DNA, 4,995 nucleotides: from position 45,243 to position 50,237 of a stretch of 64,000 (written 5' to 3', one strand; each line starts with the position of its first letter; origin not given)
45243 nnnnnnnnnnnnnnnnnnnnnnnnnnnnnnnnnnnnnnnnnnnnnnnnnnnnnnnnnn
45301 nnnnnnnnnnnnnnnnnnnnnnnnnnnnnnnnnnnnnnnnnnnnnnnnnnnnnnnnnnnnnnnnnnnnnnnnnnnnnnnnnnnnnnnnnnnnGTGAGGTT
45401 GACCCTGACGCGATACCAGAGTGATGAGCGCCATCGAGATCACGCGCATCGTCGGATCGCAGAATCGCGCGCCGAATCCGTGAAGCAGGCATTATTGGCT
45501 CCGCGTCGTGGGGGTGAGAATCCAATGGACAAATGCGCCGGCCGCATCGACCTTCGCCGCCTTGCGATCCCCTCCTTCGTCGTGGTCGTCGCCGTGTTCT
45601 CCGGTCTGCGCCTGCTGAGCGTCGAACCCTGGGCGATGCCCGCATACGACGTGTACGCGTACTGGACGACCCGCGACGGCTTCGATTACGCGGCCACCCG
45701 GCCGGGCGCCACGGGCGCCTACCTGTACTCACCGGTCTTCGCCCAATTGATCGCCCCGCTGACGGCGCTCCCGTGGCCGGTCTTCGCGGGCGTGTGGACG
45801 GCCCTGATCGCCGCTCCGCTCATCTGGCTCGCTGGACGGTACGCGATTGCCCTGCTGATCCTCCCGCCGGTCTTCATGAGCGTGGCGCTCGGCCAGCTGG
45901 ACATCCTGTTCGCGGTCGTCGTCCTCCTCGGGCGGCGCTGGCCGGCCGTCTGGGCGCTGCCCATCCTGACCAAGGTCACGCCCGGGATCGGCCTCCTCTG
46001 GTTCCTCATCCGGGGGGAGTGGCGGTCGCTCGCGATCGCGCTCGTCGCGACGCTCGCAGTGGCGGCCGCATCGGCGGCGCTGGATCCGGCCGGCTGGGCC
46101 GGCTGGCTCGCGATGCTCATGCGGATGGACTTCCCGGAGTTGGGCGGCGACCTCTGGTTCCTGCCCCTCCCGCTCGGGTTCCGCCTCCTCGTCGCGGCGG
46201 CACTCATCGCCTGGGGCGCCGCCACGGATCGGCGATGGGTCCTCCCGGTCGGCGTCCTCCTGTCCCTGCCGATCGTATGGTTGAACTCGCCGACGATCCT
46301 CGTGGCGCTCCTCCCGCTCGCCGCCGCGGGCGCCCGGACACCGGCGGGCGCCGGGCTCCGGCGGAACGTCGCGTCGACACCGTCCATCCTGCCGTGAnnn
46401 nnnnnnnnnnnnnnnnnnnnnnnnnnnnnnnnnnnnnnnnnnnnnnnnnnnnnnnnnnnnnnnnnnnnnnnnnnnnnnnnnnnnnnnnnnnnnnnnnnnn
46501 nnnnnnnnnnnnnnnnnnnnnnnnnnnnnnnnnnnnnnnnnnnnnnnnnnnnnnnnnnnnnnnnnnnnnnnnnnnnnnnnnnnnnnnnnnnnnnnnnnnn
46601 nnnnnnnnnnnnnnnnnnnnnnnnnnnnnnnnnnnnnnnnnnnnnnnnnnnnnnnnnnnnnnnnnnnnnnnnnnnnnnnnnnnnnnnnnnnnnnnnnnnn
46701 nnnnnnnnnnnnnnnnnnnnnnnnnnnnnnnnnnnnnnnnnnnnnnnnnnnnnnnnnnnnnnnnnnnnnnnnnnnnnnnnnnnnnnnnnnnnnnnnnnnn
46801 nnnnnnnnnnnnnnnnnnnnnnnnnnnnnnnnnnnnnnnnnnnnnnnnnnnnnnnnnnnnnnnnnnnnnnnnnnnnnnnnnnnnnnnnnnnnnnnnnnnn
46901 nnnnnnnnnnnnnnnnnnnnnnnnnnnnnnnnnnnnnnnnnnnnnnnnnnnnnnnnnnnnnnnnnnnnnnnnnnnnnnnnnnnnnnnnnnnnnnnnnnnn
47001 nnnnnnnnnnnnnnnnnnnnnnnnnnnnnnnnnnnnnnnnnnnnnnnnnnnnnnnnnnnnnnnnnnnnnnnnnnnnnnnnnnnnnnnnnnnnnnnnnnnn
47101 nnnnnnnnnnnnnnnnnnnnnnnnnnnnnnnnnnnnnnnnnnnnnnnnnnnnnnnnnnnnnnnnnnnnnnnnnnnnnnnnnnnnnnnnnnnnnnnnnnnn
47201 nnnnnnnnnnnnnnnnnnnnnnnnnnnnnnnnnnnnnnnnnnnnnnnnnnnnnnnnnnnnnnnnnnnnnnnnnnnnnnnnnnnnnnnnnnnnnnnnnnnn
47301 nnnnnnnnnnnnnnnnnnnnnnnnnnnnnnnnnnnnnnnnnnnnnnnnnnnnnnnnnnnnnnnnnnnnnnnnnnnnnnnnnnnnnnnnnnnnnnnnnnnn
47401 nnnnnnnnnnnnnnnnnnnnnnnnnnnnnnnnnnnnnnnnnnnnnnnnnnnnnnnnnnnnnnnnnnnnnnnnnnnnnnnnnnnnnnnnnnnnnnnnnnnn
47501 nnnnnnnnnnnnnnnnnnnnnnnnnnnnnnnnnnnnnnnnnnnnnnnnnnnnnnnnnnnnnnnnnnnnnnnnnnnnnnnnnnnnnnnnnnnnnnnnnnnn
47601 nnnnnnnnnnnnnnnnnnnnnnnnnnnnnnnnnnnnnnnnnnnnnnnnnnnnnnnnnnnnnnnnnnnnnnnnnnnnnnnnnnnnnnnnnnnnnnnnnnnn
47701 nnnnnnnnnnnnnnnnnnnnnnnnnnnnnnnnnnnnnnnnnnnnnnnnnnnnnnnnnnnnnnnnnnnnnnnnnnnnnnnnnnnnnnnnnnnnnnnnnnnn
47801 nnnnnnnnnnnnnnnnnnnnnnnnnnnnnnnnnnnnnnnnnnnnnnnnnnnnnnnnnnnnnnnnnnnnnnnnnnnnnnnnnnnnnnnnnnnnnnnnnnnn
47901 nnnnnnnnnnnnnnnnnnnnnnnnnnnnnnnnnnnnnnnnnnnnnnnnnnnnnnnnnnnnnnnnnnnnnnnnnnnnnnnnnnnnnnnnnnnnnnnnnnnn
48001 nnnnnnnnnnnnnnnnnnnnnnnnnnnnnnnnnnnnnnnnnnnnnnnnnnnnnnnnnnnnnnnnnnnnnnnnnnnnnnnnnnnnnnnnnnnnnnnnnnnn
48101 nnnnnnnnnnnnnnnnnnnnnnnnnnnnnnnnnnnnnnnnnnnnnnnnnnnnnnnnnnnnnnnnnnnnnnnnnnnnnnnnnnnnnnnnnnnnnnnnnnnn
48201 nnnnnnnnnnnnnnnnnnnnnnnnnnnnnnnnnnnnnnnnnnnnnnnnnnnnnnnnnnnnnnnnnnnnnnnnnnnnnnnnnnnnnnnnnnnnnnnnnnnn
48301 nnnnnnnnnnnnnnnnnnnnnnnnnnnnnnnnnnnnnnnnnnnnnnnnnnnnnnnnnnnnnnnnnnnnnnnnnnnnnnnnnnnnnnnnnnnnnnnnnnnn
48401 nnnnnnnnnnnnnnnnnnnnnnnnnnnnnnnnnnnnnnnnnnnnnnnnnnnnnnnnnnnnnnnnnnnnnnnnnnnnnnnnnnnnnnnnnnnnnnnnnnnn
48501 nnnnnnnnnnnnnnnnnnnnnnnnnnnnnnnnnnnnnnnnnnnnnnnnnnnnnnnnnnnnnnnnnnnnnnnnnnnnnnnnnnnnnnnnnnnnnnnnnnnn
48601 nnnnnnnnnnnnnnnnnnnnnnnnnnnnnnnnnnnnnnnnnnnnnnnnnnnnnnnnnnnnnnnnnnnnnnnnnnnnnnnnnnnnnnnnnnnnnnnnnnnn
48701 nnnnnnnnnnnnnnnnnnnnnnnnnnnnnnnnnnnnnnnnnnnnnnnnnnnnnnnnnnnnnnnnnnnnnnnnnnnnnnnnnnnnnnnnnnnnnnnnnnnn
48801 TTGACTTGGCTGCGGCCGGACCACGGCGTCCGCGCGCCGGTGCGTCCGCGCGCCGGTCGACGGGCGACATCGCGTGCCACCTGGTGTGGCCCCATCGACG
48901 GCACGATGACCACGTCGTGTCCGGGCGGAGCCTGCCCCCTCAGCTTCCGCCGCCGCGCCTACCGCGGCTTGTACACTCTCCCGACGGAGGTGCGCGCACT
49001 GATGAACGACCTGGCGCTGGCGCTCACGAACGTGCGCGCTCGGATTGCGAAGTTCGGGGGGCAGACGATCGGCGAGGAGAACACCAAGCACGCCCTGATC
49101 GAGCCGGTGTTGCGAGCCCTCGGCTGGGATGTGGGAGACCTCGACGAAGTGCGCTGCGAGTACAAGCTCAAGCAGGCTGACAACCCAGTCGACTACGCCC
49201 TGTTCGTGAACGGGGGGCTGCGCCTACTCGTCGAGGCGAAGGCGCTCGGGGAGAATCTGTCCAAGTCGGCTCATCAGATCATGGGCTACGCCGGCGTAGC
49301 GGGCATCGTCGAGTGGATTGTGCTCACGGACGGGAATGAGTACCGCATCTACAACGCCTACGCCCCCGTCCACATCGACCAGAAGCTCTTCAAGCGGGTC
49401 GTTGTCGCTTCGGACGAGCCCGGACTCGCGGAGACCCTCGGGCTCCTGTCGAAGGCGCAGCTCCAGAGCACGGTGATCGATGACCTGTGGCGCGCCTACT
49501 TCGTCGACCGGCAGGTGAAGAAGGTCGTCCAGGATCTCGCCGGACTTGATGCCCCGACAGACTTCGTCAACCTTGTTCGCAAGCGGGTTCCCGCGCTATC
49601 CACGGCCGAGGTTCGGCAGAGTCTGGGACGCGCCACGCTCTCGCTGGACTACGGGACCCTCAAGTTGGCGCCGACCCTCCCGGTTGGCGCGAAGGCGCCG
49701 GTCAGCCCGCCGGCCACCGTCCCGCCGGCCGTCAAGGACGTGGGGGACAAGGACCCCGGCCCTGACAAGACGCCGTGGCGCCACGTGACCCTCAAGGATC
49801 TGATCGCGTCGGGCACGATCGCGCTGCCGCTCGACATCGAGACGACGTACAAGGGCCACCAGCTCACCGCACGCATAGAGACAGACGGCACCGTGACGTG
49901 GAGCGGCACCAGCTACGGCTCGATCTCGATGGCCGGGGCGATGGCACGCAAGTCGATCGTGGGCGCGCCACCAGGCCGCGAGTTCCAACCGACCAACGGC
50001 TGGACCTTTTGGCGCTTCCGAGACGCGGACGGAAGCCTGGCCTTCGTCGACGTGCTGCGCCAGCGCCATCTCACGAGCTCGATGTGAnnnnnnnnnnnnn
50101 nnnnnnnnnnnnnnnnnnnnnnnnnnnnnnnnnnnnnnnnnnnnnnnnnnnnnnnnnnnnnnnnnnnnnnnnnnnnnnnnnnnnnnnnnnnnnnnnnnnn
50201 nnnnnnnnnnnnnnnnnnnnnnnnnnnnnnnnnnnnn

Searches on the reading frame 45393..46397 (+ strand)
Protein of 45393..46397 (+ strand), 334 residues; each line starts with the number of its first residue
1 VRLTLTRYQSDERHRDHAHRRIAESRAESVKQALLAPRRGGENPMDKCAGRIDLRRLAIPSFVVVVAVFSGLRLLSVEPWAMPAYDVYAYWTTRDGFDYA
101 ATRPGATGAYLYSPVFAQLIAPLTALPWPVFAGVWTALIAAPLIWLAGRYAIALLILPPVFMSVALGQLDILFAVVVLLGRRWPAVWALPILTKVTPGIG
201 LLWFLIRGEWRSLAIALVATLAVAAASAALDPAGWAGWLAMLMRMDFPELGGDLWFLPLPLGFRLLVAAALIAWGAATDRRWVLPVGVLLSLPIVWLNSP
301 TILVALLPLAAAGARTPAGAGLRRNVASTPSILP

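Call 88: search_protein_families(library=pfam, proteins=[window:45393-46397:+], max_evalue=0.001)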
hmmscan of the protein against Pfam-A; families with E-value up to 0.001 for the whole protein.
window:45393-46397:+ (334 aa): 1 family
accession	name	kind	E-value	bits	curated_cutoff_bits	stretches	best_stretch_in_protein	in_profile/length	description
PF09594.16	GT87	-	4.3e-09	36.9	25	1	110-246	1-164/237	Glycosyltransferase family 87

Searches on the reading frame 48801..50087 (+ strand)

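Call 88: search_protein_families(library=pfam, proteins=[window:48801-50087:+], max_evalue=0.001)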
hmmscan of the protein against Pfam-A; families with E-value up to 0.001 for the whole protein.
window:48801-50087:+ (428 aa): 2 families
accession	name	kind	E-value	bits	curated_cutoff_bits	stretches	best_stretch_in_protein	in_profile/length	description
PF18755.6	RAMA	-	3.4e-11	43.5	35.2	1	320-413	10-94/107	Restriction Enzyme Adenine Methylase Associated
PF04313.20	HSDR_N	-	1.8e-08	34.9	25.1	1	119-186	120-192/198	Type I restriction enzyme R protein N terminus (HSDR_N)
